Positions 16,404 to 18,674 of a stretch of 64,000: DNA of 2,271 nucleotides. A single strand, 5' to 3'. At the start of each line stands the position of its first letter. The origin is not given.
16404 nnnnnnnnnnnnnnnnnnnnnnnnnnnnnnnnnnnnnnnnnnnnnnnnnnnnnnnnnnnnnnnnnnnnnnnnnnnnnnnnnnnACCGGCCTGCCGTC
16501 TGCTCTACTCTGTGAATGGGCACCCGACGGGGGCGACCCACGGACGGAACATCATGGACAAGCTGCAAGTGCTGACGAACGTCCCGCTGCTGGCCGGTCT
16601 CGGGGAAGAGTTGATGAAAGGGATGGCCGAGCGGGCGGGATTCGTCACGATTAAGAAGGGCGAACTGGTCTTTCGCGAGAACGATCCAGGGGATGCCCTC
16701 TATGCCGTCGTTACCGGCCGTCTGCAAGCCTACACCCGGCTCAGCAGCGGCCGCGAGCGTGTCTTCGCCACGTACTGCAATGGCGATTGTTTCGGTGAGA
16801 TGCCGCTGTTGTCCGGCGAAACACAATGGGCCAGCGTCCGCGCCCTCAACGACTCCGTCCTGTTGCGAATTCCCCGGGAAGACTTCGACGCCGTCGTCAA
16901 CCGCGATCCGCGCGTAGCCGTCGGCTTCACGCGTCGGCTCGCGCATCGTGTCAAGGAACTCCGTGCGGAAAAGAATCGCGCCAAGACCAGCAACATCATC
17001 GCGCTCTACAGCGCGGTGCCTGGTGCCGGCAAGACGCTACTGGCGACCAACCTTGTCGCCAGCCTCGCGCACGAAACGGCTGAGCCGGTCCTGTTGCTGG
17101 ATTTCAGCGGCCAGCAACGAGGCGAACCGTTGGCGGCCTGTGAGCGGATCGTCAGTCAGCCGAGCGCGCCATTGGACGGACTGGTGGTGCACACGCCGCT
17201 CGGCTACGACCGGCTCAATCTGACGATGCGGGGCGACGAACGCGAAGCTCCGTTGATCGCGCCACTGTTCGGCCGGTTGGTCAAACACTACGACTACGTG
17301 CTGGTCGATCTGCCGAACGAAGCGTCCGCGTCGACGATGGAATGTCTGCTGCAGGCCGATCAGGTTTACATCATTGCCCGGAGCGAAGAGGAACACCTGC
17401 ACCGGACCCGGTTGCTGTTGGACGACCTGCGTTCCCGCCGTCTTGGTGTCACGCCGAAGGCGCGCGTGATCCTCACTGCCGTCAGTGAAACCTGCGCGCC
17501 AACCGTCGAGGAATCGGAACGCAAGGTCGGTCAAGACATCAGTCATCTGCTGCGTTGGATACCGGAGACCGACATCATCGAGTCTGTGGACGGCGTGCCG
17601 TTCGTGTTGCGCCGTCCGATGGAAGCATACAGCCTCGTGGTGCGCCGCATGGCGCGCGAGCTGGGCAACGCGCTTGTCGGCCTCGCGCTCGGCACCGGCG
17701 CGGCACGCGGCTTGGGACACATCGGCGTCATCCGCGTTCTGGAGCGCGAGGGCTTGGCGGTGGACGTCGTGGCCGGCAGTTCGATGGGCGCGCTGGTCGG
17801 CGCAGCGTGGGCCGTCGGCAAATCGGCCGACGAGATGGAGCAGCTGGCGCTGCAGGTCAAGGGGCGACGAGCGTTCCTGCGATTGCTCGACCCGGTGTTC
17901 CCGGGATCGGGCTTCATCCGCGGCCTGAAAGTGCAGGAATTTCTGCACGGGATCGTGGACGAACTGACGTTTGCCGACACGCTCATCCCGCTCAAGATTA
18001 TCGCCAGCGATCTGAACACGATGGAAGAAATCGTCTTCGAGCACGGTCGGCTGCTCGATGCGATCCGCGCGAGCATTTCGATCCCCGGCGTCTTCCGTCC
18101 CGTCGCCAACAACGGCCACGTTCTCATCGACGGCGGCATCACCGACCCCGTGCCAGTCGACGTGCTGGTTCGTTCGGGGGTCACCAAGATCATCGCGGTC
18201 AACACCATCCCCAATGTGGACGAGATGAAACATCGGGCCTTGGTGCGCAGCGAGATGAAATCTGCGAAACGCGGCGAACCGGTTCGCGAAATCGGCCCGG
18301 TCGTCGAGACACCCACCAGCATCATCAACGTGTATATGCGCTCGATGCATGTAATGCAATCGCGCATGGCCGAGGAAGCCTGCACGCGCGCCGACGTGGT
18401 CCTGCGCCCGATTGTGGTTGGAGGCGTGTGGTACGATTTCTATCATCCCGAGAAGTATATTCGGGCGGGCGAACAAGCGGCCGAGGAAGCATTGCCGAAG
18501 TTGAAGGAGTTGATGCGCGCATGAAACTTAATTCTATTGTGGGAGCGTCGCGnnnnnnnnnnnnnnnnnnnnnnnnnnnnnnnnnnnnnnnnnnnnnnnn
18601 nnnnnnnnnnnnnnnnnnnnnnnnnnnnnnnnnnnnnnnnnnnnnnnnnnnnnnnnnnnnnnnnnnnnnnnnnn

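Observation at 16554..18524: A three-part protein: cNMP-binding domain, ParA/MinD-like domain with a degenerate Walker A, and a patatin phospholipase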

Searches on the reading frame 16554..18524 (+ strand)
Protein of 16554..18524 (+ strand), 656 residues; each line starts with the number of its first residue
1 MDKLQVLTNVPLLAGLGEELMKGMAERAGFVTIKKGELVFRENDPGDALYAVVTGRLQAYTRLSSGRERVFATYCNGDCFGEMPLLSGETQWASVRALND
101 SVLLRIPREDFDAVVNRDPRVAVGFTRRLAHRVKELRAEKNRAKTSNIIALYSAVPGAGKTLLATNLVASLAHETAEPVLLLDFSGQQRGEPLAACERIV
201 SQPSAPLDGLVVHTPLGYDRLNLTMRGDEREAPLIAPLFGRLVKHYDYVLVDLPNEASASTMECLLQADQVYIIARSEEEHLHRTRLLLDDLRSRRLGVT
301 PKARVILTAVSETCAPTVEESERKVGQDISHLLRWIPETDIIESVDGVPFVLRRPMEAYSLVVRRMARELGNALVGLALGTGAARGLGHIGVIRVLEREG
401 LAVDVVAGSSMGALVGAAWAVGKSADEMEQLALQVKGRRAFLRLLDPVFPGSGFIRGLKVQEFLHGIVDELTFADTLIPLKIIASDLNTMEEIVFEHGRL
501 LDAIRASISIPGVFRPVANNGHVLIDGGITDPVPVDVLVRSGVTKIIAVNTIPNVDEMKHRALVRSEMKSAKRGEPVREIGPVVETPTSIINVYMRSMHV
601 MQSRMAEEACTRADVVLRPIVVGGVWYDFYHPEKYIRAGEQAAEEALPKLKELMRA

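Call 3: search_protein_families(library=pfam, proteins=[window:16554-18524:+], max_evalue=0.1)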
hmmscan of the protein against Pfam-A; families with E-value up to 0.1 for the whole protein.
window:16554-18524:+ (656 aa): 7 families
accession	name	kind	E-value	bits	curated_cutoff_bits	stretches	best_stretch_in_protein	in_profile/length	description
PF01734.28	Patatin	-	5.3e-30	105.5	27.7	1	377-538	1-190/191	Patatin-like phospholipase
PF00027.35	cNMP_binding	-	5.2e-25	87.7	27.5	1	31-118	2-89/89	Cyclic nucleotide-binding domain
PF13614.12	AAA_31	-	3.3e-07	30.9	27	1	229-278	101-150/177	AAA domain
PF06564.18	CBP_BcsQ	-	0.0017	18.3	21.3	1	240-279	110-149/234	Cellulose biosynthesis protein BcsQ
PF13481.12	AAA_25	-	0.041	14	27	0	150-188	36-84/195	AAA domain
PF24883.2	NPHP3_N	-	0.069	13.8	24.8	0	146-202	21-78/164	Nephrocystin 3, N-terminal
PF01656.29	CbiA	-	0.082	13.3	25.4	0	157-187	9-38/125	CobQ/CobB/MinD/ParA nucleotide binding domain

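Call 4: search_protein_families(library=ncbifam, proteins=[window:16554-18524:+], max_evalue=0.1)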
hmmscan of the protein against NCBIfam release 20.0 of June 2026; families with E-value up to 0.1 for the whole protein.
window:16554-18524:+ (656 aa): 18 families
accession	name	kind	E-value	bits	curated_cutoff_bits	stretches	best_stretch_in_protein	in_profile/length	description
NF007623.0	PRK10279.1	equivalog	1.8e-41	142.3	272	1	374-655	5-298/301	patatin-like phospholipase RssA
NF041163.2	encap_f2b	equivalog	5.7e-12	45.5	400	1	6-143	72-207/450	family 2B encapsulin nanocompartment shell protein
TIGR03896.1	cyc_nuc_ocin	subfamily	4.4e-11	42.7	161.05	1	13-131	146-264/317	bacteriocin-type transport-associated protein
NF050806.1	TransRegFixKCaul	equivalog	9.3e-08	31.6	300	1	30-124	25-116/215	transcriptional regulator FixK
NF043045.1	T4SS_VpdC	equivalog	2.7e-07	29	1000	1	380-434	311-365/880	Dot/Icm T4SS effector VpdC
TIGR03018.1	pepcterm_TyrKin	hypoth_equivalog_domain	3.3e-07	29.8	230.65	1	135-183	24-72/207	XrtA-associated tyrosine autokinase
NF008732.0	PRK11753.1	equivalog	4.1e-07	29.7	266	1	38-136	33-132/214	cAMP-activated global transcriptional regulator CRP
NF008365.0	PRK11161.1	subfamily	9.2e-07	28.4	228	1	32-134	51-152/250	fumarate/nitrate reduction transcriptional regulator Fnr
NF006901.0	PRK09392.1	equivalog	2.1e-06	27.2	211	1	4-145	6-150/236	transcriptional activator FtrB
NF041546.1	ParA_partition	equivalog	9.5e-06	25.3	180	0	148-188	1-40/203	ParA family partition ATPase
NF007707.0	PRK10402.1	subfamily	7.2e-05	22.5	180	1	29-131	32-130/226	transcriptional regulator YeiL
TIGR03371.1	cellulose_yhjQ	equivalog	8e-05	22.2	157.85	1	147-187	2-41/246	cellulose biosynthesis protein BcsQ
TIGR01968.1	minD_bact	equivalog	0.021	14.2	212.9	0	238-281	104-147/261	septum site-determining protein MinD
TIGR01005.1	eps_transp_fam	subfamily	0.03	12.5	411.7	1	90-183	493-582/754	exopolysaccharide transport protein family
NF053870.1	DS2_1_antiphage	equivalog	0.035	13.4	400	1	377-432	3-63/299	anti-phage phospholipase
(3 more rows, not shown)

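Call 6: find_homologous_proteins(query=window:16554-18524:+)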
Query window:16554-18524:+ (656 aa): 243 proteins with E <= 0.001 among 8000 candidates; the best 120 are listed.
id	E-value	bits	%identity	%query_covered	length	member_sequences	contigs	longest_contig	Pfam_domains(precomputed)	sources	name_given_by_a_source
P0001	0.0e+0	1398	96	100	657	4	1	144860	PF13614.13,PF00027.36,PF01734.28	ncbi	-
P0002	0.0e+0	1137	77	100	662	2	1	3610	PF00027.36,PF01734.28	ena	-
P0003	0.0e+0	1120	75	100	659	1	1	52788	PF13614.13,PF00027.36,PF01734.28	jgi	jgi:predicted acylesterase/phospholipase RssA/CRP-like cAMP-binding protein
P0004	0.0e+0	1109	74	100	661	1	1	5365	PF13614.13,PF00027.36,PF01734.28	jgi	jgi:predicted acylesterase/phospholipase RssA/CRP-like cAMP-binding protein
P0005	0.0e+0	1106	75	100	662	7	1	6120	PF00027.36,PF01734.28,PF13481.13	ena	-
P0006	0.0e+0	1102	75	100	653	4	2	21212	PF00027.36,PF01734.28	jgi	jgi:NTE family protein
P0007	0.0e+0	1096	76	100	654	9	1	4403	PF00027.36,PF01734.28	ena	-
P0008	0.0e+0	1088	74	100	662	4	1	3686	PF13614.13,PF00027.36,PF01734.28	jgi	-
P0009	0.0e+0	1084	73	100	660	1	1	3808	PF13614.13,PF00027.36,PF01734.28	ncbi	-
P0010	0.0e+0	1084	74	100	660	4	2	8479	PF13614.13,PF00027.36,PF01734.28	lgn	-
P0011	0.0e+0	1080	73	100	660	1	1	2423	PF00027.36,PF01734.28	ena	-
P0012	0.0e+0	1078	74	100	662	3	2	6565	PF13614.13,PF00027.36,PF01734.28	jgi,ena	-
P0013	0.0e+0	1075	75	100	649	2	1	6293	PF00027.36,PF01734.28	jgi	jgi:NTE family protein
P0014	0.0e+0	1075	73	100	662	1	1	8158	PF13614.13,PF00027.36,PF01734.28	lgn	-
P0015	0.0e+0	1074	72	100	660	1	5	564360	PF13614.13,PF00027.36,PF01734.28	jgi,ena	jgi:NTE family protein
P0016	0.0e+0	1073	73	100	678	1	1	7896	PF13614.13,PF00027.36,PF01734.28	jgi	jgi:NTE family protein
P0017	0.0e+0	1073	73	100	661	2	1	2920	PF13614.13,PF00027.36,PF01734.28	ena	-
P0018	0.0e+0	1073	72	100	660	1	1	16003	PF13614.13,PF00027.36,PF01734.28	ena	-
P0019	0.0e+0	1073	73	100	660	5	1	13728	PF13614.13,PF00027.36,PF01734.28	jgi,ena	-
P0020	0.0e+0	1072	72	100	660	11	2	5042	PF13614.13,PF00027.36,PF01734.28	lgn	-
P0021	0.0e+0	1070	73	100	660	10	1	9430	PF13614.13,PF00027.36,PF01734.28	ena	-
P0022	0.0e+0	1067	72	100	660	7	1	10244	PF13614.13,PF00027.36,PF01734.28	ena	-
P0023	0.0e+0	1065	73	100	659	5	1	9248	PF13614.13,PF00027.36,PF01734.28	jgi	jgi:predicted acylesterase/phospholipase RssA/CRP-like cAMP-binding protein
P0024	0.0e+0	1065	72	100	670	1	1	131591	PF13614.13,PF00027.36,PF01734.28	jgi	jgi:NTE family protein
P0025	0.0e+0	1064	72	100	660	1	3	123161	PF13614.13,PF00027.36,PF01734.28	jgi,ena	-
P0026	0.0e+0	1064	71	100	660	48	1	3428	PF13614.13,PF00027.36,PF01734.28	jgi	jgi:NTE family protein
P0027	0.0e+0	1063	72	100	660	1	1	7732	PF13614.13,PF00027.36,PF01734.28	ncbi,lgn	-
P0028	0.0e+0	1062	72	100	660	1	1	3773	PF13614.13,PF00027.36,PF01734.28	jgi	jgi:predicted acylesterase/phospholipase RssA/CRP-like cAMP-binding protein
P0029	0.0e+0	1060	71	100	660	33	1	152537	PF13614.13,PF00027.36,PF01734.28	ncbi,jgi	ncbi:MAG: patatin-like phospholipase family protein [Verrucomicrobiia bacterium]|jgi:NTE family prot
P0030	0.0e+0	1060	71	100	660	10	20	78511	PF13614.13,PF00027.36,PF01734.28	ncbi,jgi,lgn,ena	jgi:NTE family protein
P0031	0.0e+0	1056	72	100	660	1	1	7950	PF13614.13,PF09140.18,PF00027.36,PF01734.28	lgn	-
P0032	0.0e+0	1056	72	100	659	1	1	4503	PF13614.13,PF00027.36,PF01734.28,PF13481.13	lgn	-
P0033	0.0e+0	1055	71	100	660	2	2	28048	PF00027.36,PF01734.28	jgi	jgi:NTE family protein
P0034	0.0e+0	1053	71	100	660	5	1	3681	PF13614.13,PF00027.36,PF01734.28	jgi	jgi:NTE family protein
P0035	0.0e+0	1053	69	100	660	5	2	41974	PF13614.13,PF00027.36,PF01734.28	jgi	jgi:NTE family protein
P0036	0.0e+0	1053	71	100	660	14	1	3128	PF13614.13,PF00027.36,PF01734.28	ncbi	-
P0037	0.0e+0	1051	71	100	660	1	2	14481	PF13614.13,PF00027.36,PF01734.28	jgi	jgi:NTE family protein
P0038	0.0e+0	1048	71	99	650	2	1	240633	PF13614.13,PF00027.36,PF01734.28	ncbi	ncbi:MAG: patatin-like phospholipase family protein [Verrucomicrobiia bacterium]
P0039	0.0e+0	1044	71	100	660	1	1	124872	PF13614.13,PF00027.36,PF01734.28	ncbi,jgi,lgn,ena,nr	ncbi:MAG TPA: patatin-like phospholipase family protein [Verrucomicrobiae bacterium]|nr:patatin-like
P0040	0.0e+0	1042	71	100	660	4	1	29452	PF13614.13,PF00027.36,PF01734.28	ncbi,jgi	jgi:NTE family protein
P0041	0.0e+0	1040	70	100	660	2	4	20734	PF13614.13,PF00027.36,PF01734.28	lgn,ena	-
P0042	0.0e+0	1037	71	100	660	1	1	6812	PF00027.36,PF01734.28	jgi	jgi:predicted acylesterase/phospholipase RssA/CRP-like cAMP-binding protein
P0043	0.0e+0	1035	70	100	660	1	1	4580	PF13614.13,PF00027.36,PF01734.28,PF13481.13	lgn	-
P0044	0.0e+0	1035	69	100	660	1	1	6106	PF13614.13,PF00027.36,PF01734.28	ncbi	-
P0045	0.0e+0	1035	69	100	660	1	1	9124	PF13614.13,PF00027.36,PF01734.28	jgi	jgi:NTE family protein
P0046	0.0e+0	1030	72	100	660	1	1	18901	PF13614.13,PF00027.36,PF01734.28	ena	-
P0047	0.0e+0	1027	68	100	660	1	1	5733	PF00027.36,PF01734.28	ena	-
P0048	0.0e+0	1025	68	100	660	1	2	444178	PF13614.13,PF00027.36,PF01734.28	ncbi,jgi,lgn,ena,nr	ncbi:MAG TPA: patatin-like phospholipase family protein [Verrucomicrobiae bacterium]|nr:patatin-like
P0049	0.0e+0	1020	68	100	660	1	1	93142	PF13614.13,PF00027.36,PF01734.28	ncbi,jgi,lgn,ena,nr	ncbi:MAG TPA: patatin-like phospholipase family protein [Verrucomicrobiae bacterium]|nr:patatin-like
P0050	6.2e-296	1001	68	100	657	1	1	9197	PF00027.36,PF01734.28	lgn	-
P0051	2.8e-289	979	67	100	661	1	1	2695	PF13614.13,PF00027.36,PF01734.28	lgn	-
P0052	2.2e-288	976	67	100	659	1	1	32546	PF00027.36,PF01734.28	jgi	jgi:NTE family protein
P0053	5.1e-285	965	65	100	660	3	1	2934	PF00027.36,PF01734.28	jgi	jgi:NTE family protein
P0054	6.5e-283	958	67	100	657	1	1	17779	PF00027.36,PF01734.28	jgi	jgi:NTE family protein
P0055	9.5e-283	957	67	100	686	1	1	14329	PF13614.13,PF00027.36,PF01734.28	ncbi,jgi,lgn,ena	-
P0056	8.8e-280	947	64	100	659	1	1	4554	PF00027.36,PF01734.28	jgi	jgi:NTE family protein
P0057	3.6e-279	945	63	100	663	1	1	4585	PF00027.36,PF01734.28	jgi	-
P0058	1.2e-277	940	65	100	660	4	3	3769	PF00027.36,PF01734.28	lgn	-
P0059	1.9e-277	940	64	99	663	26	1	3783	PF00027.36,PF01734.28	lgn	-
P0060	2.2e-277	939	67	100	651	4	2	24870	PF13614.13,PF00027.36,PF01734.28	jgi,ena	-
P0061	1.9e-276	936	63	100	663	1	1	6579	PF00027.36,PF01734.28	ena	-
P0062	9.0e-276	934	64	99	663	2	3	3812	PF00027.36,PF01734.28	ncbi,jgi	-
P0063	3.7e-275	932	66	100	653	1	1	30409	PF01656.30,PF13614.13,PF00027.36,PF01734.28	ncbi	-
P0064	5.6e-275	932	63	99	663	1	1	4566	PF00027.36,PF01734.28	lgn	-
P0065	2.4e-274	929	63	99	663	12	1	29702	PF00027.36,PF01734.28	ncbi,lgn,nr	ncbi:MAG: patatin-like phospholipase family protein [Methylacidiphilales bacterium]|nr:patatin-like 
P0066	3.7e-274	929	63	99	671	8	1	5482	PF00027.36,PF01734.28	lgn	-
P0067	4.1e-274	929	63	99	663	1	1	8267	PF00027.36,PF01734.28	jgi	jgi:NTE family protein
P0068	6.3e-274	928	63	99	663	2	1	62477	PF00027.36,PF01734.28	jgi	jgi:NTE family protein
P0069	1.2e-273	927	63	99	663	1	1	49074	PF00027.36,PF01734.28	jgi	jgi:NTE family protein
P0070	2.2e-273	926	64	99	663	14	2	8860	PF00027.36,PF01734.28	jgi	-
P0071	5.5e-273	925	62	99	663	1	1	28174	PF00027.36,PF01734.28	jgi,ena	-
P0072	1.7e-272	923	63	99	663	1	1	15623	PF00027.36,PF01734.28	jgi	jgi:NTE family protein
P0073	1.8e-272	923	63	99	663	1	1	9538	PF00027.36,PF01734.28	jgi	jgi:NTE family protein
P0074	2.1e-271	920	62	99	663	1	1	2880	PF00027.36,PF01734.28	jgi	jgi:NTE family protein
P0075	8.4e-271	918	61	99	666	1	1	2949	PF00027.36,PF01734.28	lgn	-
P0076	7.5e-270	915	63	99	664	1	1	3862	PF13614.13,PF00027.36,PF01734.28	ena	-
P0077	4.3e-268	909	61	99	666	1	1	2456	PF00027.36,PF01734.28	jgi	jgi:NTE family protein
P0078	1.0e-266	904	70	88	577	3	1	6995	PF13614.13,PF01734.28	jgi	jgi:predicted acylesterase/phospholipase RssA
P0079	4.6e-266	902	65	100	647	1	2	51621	PF00027.36,PF01734.28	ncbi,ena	-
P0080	6.2e-266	902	61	99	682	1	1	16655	PF00027.36,PF01734.28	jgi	jgi:NTE family protein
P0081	7.3e-266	901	62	99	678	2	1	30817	PF00027.36,PF01734.28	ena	-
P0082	9.3e-266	901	61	100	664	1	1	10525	PF00027.36,PF01734.28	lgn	-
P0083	3.8e-264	896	65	100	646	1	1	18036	PF00027.36,PF01734.28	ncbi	-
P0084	6.2e-264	895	61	99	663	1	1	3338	PF00027.36,PF01734.28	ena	-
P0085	2.9e-263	893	60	100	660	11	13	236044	PF00027.36,PF01734.28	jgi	jgi:NTE family protein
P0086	3.7e-263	892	61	99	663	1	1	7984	PF00027.36,PF01734.28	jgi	-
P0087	4.0e-262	889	64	100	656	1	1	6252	PF13614.13,PF00027.36,PF01734.28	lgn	-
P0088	1.0e-261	888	61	99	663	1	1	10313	PF00027.36,PF01734.28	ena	-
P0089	1.2e-261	888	60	99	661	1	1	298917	PF00027.36,PF01734.28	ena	-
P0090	2.4e-261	887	61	100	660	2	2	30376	PF00027.36,PF01734.28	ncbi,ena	-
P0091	1.4e-259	881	59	100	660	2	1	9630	PF00027.36,PF01734.28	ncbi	-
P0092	1.3e-257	874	60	100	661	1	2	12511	PF00027.36,PF01734.28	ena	-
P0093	1.9e-256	870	65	97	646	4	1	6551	PF00027.36,PF01734.28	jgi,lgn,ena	-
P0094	2.7e-256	870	60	99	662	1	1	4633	PF00027.36,PF01734.28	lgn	-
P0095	2.1e-254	864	61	97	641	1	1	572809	PF00027.36,PF01734.28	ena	-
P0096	3.3e-253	860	69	88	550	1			PF00027.36,PF01734.28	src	-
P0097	1.7e-249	847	58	99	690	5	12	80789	PF00027.36,PF01734.28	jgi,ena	-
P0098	8.4e-248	842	59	100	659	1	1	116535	PF00027.36,PF01734.28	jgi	jgi:predicted acylesterase/phospholipase RssA/CRP-like cAMP-binding protein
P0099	8.4e-247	838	58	100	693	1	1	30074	PF00027.36,PF01734.28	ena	-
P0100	5.8e-244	829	61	97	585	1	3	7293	PF06564.19,PF00027.36,PF01734.28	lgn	-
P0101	5.7e-242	823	64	87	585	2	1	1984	PF01734.28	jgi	jgi:NTE family protein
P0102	2.9e-239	814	59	94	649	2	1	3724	PF00027.36,PF01734.28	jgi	jgi:predicted acylesterase/phospholipase RssA/CRP-like cAMP-binding protein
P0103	2.3e-237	807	63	89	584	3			PF00027.36,PF01734.28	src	-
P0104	9.4e-237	805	61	97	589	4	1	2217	PF00027.36,PF01734.28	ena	-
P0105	9.6e-231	785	64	82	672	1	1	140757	PF00027.36,PF01734.28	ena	-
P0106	2.7e-224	764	64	81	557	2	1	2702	PF01734.28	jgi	jgi:NTE family protein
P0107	1.3e-212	726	69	71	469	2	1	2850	PF01734.28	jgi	jgi:NTE family protein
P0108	8.6e-206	703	72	68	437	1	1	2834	PF01734.28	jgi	jgi:predicted acylesterase/phospholipase RssA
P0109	4.4e-204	697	61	76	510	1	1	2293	PF01734.28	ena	-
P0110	1.4e-198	679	62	75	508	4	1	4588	PF01656.30,PF13614.13,PF00027.36,PF01734.28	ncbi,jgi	-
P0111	1.4e-198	679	63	73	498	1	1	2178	PF01734.28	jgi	jgi:NTE family protein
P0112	1.6e-198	679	61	76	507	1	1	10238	PF00027.36,PF01734.28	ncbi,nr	ncbi:MAG TPA: cyclic nucleotide-binding domain-containing protein, partial [Candidatus Methylacidiph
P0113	1.5e-197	676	50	99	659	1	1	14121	PF13614.13,PF06564.19,PF00027.36,PF01734.28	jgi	-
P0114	3.3e-194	665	48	99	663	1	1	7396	PF13614.13,PF06564.19,PF00027.36,PF01734.28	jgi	jgi:NTE family protein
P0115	2.2e-192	659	49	100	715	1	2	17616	PF13614.13,PF06564.19,PF00027.36,PF01734.28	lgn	-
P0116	3.9e-191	655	48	100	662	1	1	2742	PF00027.36,PF01734.28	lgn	-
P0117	1.2e-186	640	67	63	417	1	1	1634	PF01734.28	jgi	jgi:NTE family protein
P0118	2.0e-186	639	48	100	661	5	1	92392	PF13614.13,PF06564.19,PF00027.36,PF01734.28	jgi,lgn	jgi:NTE family protein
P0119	1.1e-183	630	65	68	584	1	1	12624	PF01734.28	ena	-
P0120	1.8e-183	629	72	61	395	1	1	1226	PF01734.28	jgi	-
